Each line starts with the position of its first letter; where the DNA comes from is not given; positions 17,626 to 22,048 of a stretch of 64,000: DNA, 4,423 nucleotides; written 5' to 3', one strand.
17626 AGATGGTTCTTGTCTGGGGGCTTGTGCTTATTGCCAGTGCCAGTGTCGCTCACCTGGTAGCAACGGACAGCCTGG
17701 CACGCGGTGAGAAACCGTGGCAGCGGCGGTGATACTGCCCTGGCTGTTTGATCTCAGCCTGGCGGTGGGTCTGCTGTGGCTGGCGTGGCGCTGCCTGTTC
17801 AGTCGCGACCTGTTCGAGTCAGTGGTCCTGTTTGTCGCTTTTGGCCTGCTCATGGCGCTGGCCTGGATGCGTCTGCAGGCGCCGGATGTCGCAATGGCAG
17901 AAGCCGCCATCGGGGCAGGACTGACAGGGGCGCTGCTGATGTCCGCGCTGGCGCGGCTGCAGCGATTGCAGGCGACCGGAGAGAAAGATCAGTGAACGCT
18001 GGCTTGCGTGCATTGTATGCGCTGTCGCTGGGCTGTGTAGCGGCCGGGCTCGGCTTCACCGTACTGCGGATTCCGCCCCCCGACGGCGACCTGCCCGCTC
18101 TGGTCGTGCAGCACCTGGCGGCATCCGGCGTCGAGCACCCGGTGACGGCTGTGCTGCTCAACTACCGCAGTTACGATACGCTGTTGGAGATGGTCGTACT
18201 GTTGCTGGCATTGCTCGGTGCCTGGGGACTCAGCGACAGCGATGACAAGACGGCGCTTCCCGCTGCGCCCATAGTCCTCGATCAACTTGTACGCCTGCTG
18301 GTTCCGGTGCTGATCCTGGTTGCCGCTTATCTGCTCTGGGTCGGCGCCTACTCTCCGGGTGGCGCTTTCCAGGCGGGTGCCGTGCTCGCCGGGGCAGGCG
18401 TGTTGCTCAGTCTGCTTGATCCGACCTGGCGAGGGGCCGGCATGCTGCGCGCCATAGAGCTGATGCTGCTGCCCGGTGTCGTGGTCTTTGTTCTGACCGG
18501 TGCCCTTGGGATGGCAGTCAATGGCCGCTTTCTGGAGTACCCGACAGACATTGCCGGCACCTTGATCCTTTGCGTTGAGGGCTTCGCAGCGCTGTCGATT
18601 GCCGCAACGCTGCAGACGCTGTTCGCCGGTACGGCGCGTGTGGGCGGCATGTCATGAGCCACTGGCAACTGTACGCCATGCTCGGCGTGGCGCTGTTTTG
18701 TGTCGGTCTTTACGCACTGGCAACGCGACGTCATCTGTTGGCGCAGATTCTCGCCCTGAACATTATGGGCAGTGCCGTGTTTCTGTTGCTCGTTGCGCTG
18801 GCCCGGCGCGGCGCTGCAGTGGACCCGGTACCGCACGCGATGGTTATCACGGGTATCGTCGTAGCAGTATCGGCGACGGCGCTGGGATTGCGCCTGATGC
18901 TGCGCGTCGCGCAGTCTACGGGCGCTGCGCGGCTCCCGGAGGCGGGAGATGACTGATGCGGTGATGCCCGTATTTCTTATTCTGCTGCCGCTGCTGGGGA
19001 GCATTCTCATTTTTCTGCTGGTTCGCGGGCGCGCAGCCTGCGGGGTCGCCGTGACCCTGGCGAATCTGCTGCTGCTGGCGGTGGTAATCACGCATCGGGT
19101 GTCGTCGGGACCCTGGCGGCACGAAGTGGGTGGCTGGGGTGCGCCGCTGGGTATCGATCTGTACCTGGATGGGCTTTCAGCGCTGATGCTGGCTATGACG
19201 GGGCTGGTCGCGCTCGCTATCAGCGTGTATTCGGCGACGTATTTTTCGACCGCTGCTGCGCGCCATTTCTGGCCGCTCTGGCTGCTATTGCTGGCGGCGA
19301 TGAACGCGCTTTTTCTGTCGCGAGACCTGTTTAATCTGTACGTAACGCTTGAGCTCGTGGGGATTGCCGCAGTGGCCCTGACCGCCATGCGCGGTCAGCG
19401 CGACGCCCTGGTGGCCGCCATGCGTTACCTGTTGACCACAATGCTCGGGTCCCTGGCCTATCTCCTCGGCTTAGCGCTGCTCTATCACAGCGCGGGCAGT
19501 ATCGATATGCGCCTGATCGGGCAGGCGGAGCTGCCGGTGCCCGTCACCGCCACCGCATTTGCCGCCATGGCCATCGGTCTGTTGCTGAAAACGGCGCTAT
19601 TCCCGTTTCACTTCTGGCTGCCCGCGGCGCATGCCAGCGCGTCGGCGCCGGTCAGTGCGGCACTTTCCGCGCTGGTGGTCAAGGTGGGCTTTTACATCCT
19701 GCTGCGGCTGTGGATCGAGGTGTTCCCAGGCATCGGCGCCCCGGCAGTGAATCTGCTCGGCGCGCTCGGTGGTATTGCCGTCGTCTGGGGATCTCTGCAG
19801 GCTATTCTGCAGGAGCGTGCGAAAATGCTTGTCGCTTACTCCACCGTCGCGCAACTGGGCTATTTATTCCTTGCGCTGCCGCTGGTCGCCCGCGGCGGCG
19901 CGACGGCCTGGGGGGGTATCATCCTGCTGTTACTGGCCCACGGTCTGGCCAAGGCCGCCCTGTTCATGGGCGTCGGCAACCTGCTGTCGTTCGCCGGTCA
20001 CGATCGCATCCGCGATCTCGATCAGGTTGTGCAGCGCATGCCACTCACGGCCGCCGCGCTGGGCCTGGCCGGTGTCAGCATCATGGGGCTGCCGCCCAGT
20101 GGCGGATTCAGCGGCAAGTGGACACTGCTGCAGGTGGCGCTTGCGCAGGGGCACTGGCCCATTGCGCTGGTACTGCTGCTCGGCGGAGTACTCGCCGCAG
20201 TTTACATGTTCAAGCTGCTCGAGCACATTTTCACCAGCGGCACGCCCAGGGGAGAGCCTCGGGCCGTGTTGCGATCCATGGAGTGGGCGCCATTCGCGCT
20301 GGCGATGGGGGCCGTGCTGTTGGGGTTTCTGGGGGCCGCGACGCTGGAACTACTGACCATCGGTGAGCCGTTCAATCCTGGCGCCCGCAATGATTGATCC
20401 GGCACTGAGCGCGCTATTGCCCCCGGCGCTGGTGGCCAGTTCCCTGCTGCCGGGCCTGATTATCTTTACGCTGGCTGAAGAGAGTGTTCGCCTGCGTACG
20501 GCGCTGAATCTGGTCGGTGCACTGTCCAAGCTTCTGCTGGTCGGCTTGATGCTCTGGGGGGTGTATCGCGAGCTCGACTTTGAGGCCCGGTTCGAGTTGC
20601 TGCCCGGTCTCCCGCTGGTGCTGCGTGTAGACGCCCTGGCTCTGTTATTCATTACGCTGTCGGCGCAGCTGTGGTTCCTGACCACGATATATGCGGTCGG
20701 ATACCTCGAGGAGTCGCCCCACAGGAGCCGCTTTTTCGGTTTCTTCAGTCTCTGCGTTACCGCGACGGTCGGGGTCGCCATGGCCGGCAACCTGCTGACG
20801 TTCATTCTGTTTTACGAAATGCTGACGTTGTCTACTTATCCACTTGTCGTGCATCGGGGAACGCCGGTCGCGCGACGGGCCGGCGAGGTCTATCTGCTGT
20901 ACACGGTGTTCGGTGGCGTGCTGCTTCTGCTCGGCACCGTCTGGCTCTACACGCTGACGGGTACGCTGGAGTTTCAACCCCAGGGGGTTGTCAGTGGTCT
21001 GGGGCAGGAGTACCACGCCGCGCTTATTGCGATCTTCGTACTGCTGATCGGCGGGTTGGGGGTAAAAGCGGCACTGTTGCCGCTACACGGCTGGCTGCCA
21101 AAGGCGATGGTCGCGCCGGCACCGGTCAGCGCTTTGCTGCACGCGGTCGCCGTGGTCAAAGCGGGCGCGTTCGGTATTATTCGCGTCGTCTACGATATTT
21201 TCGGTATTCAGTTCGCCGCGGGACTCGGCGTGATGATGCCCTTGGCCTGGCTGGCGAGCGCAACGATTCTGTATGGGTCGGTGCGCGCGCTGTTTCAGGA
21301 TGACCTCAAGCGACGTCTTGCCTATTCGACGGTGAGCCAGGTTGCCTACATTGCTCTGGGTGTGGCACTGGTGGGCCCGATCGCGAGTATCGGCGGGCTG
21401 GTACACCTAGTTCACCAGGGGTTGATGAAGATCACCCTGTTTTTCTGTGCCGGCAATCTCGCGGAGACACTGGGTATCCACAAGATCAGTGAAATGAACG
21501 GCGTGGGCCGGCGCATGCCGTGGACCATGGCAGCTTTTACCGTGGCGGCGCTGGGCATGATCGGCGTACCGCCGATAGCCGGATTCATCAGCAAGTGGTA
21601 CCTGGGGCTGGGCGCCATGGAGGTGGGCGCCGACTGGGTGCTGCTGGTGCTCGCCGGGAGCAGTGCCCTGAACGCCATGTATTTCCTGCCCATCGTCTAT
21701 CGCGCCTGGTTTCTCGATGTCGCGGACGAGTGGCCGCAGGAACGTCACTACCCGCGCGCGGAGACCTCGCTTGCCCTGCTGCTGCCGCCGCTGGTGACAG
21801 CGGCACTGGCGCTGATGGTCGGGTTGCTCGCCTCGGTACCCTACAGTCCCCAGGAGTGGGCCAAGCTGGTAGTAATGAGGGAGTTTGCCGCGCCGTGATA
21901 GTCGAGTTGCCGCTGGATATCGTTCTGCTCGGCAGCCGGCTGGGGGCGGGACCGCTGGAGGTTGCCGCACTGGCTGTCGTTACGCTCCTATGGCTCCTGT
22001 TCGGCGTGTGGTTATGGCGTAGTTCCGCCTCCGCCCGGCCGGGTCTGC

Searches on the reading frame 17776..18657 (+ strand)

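Call 93: search_protein_families(library=pfam, proteins=[window:17776-18657:+], max_evalue=0.000001)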
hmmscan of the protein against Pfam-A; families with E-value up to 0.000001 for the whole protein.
window:17776-18657:+ (293 aa): 1 family
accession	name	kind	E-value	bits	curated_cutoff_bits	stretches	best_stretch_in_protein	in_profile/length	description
PF04039.18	MnhB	-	2.3e-15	57.4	22.5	1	168-260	2-97/127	Domain related to MnhB subunit of Na+/H+ antiporter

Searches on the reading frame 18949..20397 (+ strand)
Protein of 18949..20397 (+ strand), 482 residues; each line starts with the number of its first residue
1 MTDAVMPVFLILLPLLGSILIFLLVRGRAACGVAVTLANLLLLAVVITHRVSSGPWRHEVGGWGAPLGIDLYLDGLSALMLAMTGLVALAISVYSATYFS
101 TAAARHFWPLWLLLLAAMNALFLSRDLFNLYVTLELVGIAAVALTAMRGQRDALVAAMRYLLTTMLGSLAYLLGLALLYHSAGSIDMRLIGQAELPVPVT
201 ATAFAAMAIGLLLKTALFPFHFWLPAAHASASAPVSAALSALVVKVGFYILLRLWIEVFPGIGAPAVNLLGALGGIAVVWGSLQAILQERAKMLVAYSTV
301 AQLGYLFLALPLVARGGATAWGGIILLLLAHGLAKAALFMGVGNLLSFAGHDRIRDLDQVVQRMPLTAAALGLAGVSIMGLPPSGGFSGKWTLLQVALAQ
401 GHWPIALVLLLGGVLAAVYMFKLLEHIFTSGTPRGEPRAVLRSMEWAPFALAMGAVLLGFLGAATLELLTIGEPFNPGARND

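Call 93: search_protein_families(library=pfam, proteins=[window:18949-20397:+], max_evalue=0.000001)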
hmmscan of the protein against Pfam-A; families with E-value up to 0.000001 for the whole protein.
window:18949-20397:+ (482 aa): 1 family
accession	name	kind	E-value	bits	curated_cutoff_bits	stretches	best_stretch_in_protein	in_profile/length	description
PF00361.26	Proton_antipo_M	-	7.4e-57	193.2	21.5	1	124-414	1-292/294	NADH:quinone oxidoreductase/Mrp antiporter, TM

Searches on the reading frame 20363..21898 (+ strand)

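Call 93: search_protein_families(library=pfam, proteins=[window:20363-21898:+], max_evalue=0.000001)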
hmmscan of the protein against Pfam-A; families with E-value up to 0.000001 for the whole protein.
window:20363-21898:+ (511 aa): 1 family
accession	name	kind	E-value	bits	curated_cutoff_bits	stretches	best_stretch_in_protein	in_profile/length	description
PF00361.26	Proton_antipo_M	-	8.3e-61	206.2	21.5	1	141-433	1-290/294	NADH:quinone oxidoreductase/Mrp antiporter, TM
